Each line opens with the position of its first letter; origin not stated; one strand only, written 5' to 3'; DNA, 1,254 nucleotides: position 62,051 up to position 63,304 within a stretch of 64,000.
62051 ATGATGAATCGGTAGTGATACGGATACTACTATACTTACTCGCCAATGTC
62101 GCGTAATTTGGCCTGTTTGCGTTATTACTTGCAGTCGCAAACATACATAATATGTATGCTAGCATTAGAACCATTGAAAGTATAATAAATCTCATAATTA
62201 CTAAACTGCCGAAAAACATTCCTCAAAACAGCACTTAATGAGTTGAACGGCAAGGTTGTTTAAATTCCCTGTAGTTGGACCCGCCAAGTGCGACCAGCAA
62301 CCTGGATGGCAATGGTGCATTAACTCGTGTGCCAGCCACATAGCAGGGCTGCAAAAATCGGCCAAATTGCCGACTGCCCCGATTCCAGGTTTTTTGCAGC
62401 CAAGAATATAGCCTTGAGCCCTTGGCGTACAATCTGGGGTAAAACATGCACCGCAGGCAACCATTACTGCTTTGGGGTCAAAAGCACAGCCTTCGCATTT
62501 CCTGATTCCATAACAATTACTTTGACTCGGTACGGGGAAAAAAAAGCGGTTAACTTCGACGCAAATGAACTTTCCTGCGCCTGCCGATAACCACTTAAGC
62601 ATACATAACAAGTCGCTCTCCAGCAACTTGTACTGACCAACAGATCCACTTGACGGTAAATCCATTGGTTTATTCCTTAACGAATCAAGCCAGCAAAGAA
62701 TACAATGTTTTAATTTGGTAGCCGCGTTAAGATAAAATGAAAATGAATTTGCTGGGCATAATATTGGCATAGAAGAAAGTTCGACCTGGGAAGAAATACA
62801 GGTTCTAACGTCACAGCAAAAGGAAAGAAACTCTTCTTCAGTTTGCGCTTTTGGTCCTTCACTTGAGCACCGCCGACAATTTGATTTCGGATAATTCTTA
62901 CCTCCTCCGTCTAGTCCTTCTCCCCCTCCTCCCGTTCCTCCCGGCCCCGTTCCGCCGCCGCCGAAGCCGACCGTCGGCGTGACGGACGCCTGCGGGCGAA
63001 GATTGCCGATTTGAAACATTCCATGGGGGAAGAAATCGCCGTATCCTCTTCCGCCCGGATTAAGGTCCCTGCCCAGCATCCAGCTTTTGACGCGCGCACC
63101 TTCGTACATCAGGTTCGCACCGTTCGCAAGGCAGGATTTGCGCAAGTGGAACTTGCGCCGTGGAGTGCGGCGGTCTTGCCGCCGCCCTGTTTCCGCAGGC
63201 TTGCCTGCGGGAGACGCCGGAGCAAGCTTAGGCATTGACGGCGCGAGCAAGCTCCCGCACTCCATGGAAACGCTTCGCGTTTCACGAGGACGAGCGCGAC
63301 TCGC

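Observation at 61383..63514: Low-GC island: Cys-rich HExxH domain grafted onto a high-GC Gly-rich segment, followed by a membrane protein (polymorphic-toxin/immunity-like layout)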

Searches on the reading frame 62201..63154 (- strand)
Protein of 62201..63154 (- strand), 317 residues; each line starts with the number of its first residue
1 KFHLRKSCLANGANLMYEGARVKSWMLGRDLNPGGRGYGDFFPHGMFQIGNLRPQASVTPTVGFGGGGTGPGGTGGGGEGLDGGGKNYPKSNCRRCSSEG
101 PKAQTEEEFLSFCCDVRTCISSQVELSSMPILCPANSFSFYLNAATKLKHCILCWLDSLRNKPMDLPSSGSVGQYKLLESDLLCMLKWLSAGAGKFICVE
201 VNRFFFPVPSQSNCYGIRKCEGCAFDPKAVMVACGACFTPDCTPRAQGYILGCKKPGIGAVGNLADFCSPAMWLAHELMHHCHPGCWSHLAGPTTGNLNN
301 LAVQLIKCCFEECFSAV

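Call 9: find_homologous_proteins(query=window:62201-63154:-, max_evalue=0.01)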
Query window:62201-63154:- (317 aa): 6 proteins with E <= 0.01 among 1704 candidates.
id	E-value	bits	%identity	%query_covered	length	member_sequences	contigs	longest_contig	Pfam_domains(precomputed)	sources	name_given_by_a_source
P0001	9.0e-223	757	100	100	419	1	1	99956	-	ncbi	-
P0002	3.5e-34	136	97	21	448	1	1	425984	-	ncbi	-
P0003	2.0e-13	68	56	19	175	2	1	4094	-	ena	-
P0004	2.6e-13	68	62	17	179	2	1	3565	-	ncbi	-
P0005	9.7e-13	66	57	19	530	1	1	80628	-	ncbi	-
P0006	3.3e-11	61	50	23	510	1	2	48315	-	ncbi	-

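Call 12: find_encoding_contigs(protein=P0002, flank=10000, max_places=4)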
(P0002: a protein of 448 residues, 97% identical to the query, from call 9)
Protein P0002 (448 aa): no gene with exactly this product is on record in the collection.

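Call 13: find_encoding_contigs(protein=P0001, flank=10000, max_places=4)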
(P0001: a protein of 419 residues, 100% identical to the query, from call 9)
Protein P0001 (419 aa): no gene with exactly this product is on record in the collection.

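Call 18: list_cluster_members(proteins=[P0001, P0002, P0003, P0004, P0005, P0006])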
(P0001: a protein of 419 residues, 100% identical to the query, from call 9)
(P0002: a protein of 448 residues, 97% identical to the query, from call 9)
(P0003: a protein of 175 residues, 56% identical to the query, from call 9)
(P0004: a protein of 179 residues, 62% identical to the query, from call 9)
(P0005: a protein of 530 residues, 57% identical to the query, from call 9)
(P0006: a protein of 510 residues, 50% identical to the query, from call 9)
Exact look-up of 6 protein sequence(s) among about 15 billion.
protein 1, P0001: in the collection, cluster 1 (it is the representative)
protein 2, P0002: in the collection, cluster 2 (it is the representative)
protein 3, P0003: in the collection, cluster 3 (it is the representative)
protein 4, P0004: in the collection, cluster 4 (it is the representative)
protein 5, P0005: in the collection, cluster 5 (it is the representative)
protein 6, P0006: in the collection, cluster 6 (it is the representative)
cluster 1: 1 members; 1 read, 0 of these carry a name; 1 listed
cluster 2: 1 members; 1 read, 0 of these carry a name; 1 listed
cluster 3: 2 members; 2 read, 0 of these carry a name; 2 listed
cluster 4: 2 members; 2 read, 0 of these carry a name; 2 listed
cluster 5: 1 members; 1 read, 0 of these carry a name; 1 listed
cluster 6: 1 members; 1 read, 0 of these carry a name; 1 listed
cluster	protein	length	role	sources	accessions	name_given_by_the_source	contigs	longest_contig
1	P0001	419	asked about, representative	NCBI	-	-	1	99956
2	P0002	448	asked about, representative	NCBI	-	-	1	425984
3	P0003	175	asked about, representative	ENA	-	-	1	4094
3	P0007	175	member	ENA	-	-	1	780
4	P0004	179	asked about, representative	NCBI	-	-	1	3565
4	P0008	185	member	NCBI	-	-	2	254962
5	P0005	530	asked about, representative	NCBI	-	-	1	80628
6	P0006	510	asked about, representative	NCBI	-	-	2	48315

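Call 19: find_encoding_contigs(protein=P0005, flank=10000, max_places=3)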
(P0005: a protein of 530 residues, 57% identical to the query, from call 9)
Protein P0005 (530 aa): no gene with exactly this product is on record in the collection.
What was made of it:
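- Tried and rejected: find_encoding_contigs failed for P0001, P0002 and P0005 (calls 12, 13, 19).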

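Call 20: find_encoding_contigs(protein=P0006, flank=10000, max_places=3)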
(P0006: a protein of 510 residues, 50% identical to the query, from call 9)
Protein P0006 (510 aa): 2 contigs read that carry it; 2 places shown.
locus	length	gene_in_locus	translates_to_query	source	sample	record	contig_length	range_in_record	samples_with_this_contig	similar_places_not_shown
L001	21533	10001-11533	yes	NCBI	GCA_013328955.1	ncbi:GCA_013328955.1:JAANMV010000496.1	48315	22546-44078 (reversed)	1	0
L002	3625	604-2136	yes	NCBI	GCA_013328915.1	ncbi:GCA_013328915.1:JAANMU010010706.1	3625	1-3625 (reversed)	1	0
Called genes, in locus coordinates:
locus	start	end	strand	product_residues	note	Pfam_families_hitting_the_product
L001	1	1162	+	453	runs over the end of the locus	PF01523:PmbA_TldD_1st (weak), PF19289:PmbA_TldD_3rd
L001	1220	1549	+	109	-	-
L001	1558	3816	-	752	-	PF03104:DNA_pol_B_exo1, PF00136:DNA_pol_B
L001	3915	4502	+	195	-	-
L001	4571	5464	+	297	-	PF03668:RapZ-like_N, PF22740:PapZ_C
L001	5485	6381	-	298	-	PF02621:VitK2_biosynth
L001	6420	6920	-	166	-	PF25917:BSH_RND (faint), PF25919:BSH_CusB (faint), PF00364:Biotin_lipoyl, PF25973:BSH_CzcB (faint), PF25984:BSH_YknX (faint)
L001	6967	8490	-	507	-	PF00289:Biotin_carb_N, PF02786:CPSase_L_D2, PF07478:Dala_Dala_lig_C, PF02222:ATP-grasp (weak), PF02785:Biotin_carb_C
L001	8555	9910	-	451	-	PF01975:SurE, PF13596:PAS_10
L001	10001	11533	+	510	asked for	-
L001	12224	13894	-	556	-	PF01425:Amidase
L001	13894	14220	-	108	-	-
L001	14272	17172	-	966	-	PF18911:PKD_4 (faint), PF00801:PKD (weak), PF13927:Ig_3 (faint)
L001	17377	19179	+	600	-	PF05157:MshEN, PF00437:T2SSE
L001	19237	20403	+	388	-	PF00437:T2SSE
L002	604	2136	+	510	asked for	-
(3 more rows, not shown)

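Call 26: search_protein_representatives(protein=window:62201-63154:-)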
Query: 317 residues. Proteins with E-value up to 0.001 (for the whole library): 39; up to 1e-10: 21; up to 1e-30: 4. The best 39 are listed.
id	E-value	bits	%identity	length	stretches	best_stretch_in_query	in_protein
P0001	2.9e-223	756.6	100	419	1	1-317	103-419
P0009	1.0e-47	179.2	43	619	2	62-316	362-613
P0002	1.1e-34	136.3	53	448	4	1-66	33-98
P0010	6.6e-32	127.2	36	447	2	62-315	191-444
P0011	3.4e-22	95.3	49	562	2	10-117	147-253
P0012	3.4e-18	82.1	54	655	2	10-66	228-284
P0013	5.0e-18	81.6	68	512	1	10-66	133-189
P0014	5.6e-16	74.8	62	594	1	10-67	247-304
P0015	6.4e-16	74.6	45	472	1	10-91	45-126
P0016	1.3e-14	70.4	59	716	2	11-69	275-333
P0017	2.8e-14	69.2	55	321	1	10-78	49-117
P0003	6.2e-14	68.1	55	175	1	7-66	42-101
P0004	8.2e-14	67.7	60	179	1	10-66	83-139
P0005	3.1e-13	65.8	58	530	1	8-66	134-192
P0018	3.5e-13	65.7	51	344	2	10-69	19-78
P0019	1.2e-12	63.9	57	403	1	10-67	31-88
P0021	5.3e-12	61.8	50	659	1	10-85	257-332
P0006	1.1e-11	60.8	57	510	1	10-67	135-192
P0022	1.9e-11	59.9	49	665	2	10-68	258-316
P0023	6.9e-11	58.1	49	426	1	11-77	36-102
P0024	1.7e-10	56.8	51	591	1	10-80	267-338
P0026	2.2e-10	56.4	52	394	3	16-80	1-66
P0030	7.7e-10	54.6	54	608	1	7-65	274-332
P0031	9.3e-10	54.4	56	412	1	5-56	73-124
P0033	3.9e-08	49.0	47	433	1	10-76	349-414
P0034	5.0e-08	48.7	53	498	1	10-66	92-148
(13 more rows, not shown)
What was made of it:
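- The core tip is shared by about 37 cluster representatives, out of 39 phmmer hits (call 26).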

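Call 32: find_encoding_contigs(protein=P0009, flank=6000, max_places=3)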
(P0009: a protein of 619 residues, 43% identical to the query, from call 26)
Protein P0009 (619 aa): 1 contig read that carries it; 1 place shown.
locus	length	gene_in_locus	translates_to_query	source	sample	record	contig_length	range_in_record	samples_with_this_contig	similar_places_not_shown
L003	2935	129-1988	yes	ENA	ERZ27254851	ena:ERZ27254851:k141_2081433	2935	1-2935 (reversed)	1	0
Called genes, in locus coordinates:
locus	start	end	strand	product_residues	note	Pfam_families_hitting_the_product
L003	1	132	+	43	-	?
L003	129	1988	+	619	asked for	-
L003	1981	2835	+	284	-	-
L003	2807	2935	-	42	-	?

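Call 33: find_encoding_contigs(protein=P0031, flank=6000, max_places=3)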
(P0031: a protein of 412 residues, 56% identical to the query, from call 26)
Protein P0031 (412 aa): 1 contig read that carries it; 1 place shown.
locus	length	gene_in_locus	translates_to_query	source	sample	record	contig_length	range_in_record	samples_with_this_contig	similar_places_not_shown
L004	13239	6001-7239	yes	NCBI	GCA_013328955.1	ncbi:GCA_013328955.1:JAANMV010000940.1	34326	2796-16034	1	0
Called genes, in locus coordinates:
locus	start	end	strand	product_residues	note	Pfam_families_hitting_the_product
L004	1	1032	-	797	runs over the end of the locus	PF01833:TIG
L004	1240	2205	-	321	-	PF03279:Lip_A_acyltrans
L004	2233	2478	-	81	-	-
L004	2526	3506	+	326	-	PF01066:CDP-OH_P_transf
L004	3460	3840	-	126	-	-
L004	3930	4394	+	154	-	PF01242:PTPS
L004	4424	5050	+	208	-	PF01227:GTP_cyclohydroI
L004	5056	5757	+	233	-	PF00106:adh_short, PF13561:adh_short_C2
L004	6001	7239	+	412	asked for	-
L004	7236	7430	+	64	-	-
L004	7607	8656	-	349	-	PF01112:Asparaginase_2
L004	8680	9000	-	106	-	-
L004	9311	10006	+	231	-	PF14559:TPR_19 (faint), PF07719:TPR_2 (faint), PF13181:TPR_8 (faint), PF13428:TPR_14 (faint)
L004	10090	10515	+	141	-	-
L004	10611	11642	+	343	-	-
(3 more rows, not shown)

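Call 47: search_protein_families(library=ncbifam, proteins=[P0022, P0016, P0030], max_evalue=1)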
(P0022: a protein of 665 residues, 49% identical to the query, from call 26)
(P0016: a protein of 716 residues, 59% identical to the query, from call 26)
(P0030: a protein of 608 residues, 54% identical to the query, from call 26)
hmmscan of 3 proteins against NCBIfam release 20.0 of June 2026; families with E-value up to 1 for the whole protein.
P0022 (665 aa): 1 family
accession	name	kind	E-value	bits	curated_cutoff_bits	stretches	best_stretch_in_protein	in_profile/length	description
TIGR01643.1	YD_repeat_2x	repeat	0.071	13.7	15.8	0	94-124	5-34/42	YD repeat-containing protein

P0016 (716 aa): 2 families
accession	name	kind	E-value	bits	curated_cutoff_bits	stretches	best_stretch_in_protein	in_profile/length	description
NF038257.2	exopoly_VpsP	subfamily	0.14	11.8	125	1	126-214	67-157/213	VpsP family polysaccharide biosynthesis protein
TIGR01643.1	YD_repeat_2x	repeat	0.34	11.5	15.8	0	107-141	1-33/42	YD repeat-containing protein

P0030 (608 aa): 1 family
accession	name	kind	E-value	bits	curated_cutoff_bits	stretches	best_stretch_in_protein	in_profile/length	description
TIGR01643.1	YD_repeat_2x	repeat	0.00032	21.1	15.8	1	109-144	1-35/42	YD repeat-containing protein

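Call 52: search_protein_families(library=pfam, proteins=[P0002, P0006, P0009, P0011, P0012, P0019, P0023, P0026, P0030, P0034], max_evalue=0.1)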
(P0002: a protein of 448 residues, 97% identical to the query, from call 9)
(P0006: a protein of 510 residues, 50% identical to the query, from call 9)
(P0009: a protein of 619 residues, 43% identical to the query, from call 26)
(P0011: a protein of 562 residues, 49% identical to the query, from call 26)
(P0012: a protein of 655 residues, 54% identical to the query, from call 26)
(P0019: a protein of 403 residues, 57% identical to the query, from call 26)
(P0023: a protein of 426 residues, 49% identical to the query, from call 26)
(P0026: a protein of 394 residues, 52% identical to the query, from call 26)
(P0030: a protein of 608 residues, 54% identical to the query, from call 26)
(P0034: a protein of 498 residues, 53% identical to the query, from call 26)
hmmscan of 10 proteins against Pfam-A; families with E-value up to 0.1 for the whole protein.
P0002 (448 aa): 0 families

P0006 (510 aa): 0 families

P0009 (619 aa): 0 families

P0011 (562 aa): 0 families

P0012 (655 aa): 0 families

P0019 (403 aa): 0 families

P0023 (426 aa): 0 families

P0026 (394 aa): 0 families

P0030 (608 aa): 2 families
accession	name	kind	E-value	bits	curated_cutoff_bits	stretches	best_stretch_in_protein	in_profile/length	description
PF05593.20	RHS_repeat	-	5.5e-12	46.2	22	3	109-143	1-34/38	RHS Repeat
PF25023.1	TEN_YD-shell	-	0.011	14.2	50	1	7-142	601-738/909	Teneurin YD-shell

P0034 (498 aa): 0 families

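Call 62: find_encoding_contigs(protein=P0022, flank=8000, max_places=3)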
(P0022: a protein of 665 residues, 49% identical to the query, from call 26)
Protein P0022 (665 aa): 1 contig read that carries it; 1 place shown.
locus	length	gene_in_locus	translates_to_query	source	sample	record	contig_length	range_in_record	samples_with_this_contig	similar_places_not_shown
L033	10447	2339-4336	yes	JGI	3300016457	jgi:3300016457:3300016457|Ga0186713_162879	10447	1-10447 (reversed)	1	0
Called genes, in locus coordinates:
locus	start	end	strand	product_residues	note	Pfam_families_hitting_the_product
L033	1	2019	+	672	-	?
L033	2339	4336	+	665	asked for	-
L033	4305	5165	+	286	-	-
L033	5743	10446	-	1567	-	?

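Call 63: find_encoding_contigs(protein=P0011, flank=8000, max_places=3)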
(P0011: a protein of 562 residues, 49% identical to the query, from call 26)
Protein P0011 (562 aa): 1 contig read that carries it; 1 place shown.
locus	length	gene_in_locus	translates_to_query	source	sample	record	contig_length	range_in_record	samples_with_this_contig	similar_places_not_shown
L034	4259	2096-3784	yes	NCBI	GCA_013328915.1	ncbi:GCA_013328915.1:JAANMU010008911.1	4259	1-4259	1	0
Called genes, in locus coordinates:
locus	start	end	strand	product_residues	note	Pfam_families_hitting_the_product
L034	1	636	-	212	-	?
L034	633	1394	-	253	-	PF02405:MlaE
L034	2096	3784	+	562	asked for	-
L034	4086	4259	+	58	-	?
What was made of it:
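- On Orphan rhs-CT/rhsI module: Related cassettes are also solitary at other loci (calls 20, 33, 63).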

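Call 65: search_protein_families(library=pfam, proteins=[L033:1-2019:+, L033:5743-10446:-, L033:4305-5165:+, L034:2096-3784:+], max_evalue=0.01)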
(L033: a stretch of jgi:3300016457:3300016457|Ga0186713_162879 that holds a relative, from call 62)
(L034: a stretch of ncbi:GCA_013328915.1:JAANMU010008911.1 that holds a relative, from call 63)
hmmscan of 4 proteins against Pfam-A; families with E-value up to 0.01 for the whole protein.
L033:1-2019:+ (672 aa): 1 family
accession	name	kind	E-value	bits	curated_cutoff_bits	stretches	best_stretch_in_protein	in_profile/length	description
PF05593.20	RHS_repeat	-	0.00035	21.4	22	0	1-36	1-32/38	RHS Repeat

L033:5743-10446:- (1567 aa): 1 family
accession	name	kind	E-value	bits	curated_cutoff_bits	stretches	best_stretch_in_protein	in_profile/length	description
PF05593.20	RHS_repeat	-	9.8e-21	74.1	22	4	1231-1266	1-36/38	RHS Repeat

L033:4305-5165:+ (286 aa): 0 families

L034:2096-3784:+ (562 aa): 0 families

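Call 98: find_encoding_contigs(protein=P0033, flank=8000, max_places=3)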
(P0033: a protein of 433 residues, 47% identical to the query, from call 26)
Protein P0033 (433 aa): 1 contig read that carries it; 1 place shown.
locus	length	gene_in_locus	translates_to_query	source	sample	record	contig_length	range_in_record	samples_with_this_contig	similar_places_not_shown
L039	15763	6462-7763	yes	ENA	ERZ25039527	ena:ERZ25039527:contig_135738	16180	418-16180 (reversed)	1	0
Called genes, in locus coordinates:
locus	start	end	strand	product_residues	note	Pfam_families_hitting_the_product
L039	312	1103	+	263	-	-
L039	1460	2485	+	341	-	PF00702:Hydrolase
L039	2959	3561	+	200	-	PF05593:RHS_repeat (faint)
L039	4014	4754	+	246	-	-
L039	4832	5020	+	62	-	-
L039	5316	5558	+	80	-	-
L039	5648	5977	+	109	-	-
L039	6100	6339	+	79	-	-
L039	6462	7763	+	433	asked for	PF05593:RHS_repeat (faint)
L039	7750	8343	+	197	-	-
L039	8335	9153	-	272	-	PF13276:HTH_21, PF00665:rve, PF13683:rve_3, PF13333:rve_2 (weak)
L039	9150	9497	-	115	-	PF01527:HTH_Tnp_1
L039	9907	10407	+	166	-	-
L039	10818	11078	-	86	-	-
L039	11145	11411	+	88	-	-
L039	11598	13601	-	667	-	PF18911:PKD_4 (faint), PF13927:Ig_3 (faint), PF00801:PKD (weak)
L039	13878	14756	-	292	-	-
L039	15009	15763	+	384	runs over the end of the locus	PF05157:MshEN, PF00437:T2SSE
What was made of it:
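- On Orphan rhs-CT/rhsI module: Tandem orphans do exist in L033 and L039 (calls 62, 98).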
